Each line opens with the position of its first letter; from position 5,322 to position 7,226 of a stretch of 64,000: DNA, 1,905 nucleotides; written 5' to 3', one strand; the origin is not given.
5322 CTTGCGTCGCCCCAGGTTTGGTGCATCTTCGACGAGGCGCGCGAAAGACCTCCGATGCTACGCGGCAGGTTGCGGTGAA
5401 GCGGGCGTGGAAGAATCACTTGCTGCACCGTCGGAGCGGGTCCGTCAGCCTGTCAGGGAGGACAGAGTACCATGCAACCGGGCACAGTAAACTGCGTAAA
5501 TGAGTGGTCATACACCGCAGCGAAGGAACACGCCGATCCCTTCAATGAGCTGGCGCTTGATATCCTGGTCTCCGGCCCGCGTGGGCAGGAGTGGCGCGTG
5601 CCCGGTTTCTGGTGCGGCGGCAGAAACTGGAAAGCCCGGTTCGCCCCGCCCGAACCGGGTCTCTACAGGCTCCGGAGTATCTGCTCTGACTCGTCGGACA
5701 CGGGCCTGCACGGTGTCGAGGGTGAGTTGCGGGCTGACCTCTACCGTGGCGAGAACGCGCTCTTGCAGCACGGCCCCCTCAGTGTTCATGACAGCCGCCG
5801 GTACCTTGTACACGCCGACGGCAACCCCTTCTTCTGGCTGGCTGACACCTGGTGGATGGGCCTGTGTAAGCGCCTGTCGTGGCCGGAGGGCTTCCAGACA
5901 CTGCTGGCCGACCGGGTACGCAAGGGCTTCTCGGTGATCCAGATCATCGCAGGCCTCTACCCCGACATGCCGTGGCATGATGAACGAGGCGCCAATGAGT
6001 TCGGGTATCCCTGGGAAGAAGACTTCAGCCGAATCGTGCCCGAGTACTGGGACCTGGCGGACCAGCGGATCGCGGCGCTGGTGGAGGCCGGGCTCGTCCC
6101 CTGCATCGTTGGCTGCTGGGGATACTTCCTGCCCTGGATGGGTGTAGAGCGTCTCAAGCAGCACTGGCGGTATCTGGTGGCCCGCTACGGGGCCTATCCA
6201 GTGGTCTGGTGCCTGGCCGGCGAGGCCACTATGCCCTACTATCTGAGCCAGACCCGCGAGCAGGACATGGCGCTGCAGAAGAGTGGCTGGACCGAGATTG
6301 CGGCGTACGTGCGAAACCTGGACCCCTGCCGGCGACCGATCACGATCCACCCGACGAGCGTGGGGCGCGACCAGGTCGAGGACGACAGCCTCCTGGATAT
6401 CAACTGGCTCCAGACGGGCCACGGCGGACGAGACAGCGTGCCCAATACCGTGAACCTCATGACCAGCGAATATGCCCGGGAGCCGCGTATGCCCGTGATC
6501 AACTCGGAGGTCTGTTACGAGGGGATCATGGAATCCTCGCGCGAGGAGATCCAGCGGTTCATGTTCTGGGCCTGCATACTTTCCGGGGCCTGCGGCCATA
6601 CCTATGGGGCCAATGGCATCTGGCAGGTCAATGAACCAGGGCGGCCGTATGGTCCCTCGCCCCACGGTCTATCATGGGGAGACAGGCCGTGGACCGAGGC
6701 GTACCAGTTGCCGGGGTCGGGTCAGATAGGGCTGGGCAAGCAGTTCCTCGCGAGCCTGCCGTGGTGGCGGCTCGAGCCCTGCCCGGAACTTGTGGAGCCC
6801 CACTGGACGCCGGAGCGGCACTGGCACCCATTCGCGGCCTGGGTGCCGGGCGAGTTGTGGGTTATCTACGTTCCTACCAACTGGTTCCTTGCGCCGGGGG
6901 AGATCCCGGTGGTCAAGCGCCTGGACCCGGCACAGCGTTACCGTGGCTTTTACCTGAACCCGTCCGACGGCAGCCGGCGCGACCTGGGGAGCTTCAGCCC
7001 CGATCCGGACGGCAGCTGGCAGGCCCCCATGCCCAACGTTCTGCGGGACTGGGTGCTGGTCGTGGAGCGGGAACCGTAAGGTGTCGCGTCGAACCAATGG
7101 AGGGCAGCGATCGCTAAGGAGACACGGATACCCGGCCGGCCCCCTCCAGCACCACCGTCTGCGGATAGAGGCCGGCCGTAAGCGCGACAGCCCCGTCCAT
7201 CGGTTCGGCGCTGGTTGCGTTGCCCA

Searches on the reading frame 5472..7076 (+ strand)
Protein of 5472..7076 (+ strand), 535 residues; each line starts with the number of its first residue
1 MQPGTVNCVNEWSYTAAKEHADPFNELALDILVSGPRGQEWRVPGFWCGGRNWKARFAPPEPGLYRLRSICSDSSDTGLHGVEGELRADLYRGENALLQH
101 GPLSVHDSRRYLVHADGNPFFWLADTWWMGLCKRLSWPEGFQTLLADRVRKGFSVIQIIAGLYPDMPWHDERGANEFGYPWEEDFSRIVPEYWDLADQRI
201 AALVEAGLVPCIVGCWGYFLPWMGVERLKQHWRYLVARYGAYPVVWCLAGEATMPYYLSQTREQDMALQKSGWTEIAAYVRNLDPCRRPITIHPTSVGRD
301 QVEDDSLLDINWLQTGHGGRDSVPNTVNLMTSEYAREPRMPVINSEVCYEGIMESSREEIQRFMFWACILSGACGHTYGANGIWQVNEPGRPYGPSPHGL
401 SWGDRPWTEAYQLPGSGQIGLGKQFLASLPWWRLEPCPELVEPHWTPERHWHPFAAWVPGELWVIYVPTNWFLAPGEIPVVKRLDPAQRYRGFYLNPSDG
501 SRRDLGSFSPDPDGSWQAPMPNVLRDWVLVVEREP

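Call 16: search_protein_families(library=pfam, proteins=[window:5472-7076:+], max_evalue=0.00001)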
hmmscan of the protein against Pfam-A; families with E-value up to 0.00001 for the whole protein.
window:5472-7076:+ (535 aa): 2 families
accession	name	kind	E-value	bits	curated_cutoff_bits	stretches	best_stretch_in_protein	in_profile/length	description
PF13204.13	Apiosidase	-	1.3e-73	248.8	26.5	1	107-432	2-319/320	Apiosidase-like, catalytic domain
PF16586.11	DUF5060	-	2.8e-13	50.3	27.2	1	11-67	9-65/70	Domain of unknown function (DUF5060)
